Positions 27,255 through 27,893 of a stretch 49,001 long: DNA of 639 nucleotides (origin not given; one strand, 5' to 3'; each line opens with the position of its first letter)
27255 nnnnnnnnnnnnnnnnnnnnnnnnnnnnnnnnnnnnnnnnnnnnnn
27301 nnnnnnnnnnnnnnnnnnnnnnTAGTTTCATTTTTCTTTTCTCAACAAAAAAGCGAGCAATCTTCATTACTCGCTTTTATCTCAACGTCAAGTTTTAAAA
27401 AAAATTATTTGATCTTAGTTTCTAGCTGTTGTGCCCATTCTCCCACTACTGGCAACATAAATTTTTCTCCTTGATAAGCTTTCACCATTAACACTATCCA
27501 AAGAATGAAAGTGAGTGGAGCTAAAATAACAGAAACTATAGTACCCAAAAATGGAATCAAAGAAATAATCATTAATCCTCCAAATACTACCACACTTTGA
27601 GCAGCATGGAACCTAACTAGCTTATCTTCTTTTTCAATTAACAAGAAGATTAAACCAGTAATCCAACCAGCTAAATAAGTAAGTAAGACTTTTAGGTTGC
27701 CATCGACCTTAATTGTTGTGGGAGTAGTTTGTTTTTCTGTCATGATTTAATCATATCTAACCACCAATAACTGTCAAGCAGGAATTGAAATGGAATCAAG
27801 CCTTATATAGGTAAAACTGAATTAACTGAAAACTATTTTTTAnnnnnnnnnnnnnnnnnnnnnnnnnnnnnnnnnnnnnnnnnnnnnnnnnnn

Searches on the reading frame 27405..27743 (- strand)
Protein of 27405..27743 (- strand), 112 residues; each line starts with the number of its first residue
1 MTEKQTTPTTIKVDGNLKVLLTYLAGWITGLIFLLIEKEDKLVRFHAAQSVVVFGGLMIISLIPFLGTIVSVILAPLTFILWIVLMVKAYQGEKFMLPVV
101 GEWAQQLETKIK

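Call 52: search_protein_families(library=pfam, proteins=[window:27405-27743:-], max_evalue=0.001)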
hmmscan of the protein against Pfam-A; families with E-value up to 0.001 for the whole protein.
window:27405-27743:- (112 aa): 1 family
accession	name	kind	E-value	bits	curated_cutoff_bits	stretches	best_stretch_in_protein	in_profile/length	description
PF09685.15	DUF4870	-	3.1e-06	27.6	25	1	19-100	15-103/107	Domain of unknown function (DUF4870)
